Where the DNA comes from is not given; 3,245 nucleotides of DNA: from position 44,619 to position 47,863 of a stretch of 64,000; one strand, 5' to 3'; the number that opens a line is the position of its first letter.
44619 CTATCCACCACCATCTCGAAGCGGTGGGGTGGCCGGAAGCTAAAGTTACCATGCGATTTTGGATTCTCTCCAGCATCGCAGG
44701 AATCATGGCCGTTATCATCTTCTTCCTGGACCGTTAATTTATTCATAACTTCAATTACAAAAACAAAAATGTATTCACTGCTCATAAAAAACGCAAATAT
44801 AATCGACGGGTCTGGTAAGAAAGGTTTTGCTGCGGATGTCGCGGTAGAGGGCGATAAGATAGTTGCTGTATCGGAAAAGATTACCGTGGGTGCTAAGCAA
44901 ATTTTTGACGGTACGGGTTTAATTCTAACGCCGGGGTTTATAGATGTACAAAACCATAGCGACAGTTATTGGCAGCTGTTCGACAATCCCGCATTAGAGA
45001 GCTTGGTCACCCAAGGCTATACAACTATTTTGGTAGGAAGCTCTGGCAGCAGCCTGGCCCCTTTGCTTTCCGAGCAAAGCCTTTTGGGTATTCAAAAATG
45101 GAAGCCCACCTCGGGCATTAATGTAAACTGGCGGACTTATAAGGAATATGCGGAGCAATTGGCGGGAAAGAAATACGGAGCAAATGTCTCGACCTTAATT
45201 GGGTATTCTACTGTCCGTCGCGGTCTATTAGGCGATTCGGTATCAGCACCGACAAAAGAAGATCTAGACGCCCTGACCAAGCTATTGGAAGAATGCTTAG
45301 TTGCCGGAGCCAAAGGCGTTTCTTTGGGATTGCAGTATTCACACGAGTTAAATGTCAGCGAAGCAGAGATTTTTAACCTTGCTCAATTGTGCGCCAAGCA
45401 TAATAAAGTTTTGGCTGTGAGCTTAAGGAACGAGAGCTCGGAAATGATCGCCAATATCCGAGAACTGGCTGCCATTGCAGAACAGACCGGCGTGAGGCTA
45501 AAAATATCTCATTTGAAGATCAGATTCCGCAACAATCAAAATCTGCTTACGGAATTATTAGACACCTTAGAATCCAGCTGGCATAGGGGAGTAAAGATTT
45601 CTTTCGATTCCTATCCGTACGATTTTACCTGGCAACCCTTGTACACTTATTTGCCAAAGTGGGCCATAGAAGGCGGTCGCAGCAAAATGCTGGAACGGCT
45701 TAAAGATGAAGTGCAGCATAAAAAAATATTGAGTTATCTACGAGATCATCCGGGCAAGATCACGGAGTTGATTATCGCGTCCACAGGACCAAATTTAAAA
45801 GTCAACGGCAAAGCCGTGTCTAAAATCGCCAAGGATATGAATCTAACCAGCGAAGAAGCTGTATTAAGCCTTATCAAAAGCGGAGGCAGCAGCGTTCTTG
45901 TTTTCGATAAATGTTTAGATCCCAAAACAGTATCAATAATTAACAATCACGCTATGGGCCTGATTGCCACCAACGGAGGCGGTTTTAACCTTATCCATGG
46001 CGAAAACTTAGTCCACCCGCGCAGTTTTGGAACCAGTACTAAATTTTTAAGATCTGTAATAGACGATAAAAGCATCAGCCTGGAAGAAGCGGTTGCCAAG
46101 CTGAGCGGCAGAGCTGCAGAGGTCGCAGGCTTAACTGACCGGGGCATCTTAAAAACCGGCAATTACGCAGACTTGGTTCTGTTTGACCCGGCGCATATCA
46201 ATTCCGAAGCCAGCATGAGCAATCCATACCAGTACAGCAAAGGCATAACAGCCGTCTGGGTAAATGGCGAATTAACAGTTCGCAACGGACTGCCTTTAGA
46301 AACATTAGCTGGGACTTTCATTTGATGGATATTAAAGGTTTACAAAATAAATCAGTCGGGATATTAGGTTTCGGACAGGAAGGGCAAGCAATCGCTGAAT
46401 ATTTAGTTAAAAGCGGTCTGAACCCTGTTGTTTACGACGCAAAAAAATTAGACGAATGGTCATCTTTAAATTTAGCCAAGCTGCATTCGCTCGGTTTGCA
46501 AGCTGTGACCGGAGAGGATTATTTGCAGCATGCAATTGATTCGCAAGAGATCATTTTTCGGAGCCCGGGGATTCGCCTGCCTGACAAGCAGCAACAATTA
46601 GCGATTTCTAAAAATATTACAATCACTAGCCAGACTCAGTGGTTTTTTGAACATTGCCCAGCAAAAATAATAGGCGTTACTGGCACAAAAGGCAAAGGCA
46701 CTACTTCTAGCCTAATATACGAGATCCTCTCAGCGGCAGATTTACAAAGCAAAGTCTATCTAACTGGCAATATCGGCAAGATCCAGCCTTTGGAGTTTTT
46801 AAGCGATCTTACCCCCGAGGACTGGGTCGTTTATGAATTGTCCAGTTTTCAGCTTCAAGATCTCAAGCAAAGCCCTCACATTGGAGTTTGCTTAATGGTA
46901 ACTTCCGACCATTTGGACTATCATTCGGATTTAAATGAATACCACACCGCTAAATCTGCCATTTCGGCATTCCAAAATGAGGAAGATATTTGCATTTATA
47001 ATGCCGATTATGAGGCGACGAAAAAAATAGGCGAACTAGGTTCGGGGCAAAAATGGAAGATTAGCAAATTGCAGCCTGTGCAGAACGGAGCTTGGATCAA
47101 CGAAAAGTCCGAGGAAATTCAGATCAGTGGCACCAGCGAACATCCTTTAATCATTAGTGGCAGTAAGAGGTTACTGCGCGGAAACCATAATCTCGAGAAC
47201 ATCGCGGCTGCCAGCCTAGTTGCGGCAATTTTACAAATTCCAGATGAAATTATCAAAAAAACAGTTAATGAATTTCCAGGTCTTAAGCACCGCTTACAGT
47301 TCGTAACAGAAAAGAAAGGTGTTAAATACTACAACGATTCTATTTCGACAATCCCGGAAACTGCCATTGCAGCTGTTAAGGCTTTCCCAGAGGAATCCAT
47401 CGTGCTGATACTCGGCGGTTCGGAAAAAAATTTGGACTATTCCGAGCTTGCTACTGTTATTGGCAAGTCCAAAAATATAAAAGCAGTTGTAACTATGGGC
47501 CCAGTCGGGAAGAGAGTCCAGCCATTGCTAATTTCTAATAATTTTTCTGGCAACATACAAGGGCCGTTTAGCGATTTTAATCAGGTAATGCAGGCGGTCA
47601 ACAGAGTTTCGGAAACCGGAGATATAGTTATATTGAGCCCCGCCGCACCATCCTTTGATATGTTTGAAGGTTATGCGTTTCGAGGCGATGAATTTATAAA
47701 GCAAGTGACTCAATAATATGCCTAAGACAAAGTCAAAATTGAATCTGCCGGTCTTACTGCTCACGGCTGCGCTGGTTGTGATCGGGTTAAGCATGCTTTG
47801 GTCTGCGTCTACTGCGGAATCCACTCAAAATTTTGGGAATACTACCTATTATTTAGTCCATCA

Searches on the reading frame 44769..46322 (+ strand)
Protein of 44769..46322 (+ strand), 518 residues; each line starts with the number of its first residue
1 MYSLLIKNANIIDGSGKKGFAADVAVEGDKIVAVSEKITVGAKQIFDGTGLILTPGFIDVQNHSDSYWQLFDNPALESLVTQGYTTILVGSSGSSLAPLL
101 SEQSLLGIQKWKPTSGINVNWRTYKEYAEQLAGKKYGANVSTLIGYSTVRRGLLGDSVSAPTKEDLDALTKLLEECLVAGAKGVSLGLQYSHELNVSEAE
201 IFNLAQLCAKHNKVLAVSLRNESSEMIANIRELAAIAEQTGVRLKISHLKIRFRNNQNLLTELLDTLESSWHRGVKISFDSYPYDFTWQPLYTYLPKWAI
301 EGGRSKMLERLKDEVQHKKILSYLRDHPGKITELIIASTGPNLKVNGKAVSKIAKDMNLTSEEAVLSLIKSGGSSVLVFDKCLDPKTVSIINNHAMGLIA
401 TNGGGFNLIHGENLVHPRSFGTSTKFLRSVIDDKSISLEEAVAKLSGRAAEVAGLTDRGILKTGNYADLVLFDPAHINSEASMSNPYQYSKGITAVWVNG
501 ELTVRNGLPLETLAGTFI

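Call 66: search_protein_families(library=pfam, proteins=[window:44769-46322:+], max_evalue=0.00001)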
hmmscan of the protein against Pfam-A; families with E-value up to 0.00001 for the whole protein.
window:44769-46322:+ (518 aa): 2 families
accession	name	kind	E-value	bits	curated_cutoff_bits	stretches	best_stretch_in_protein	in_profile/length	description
PF07969.17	Amidohydro_3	-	2.6e-13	50.7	29.7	1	428-503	399-471/472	Amidohydrolase family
PF01979.26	Amidohydro_1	-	1.7e-10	41.2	25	1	426-502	272-344/345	Amidohydrolase family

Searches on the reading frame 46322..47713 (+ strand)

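Call 66: search_protein_families(library=pfam, proteins=[window:46322-47713:+], max_evalue=0.00001)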
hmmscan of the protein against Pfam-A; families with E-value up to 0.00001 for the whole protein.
window:46322-47713:+ (464 aa): 3 families
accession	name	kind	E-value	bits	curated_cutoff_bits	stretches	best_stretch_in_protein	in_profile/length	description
PF08245.18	Mur_ligase_M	-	3e-24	86.5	24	1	119-301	1-200/200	Mur ligase middle domain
PF02875.26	Mur_ligase_C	-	8.7e-10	40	28.4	1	323-441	1-126/127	Mur ligase, glutamate ligase domain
PF21799.2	MurD-like_N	-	3.9e-07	30.7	27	1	11-102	2-87/88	Mur ligase MurD-like, N-terminal domain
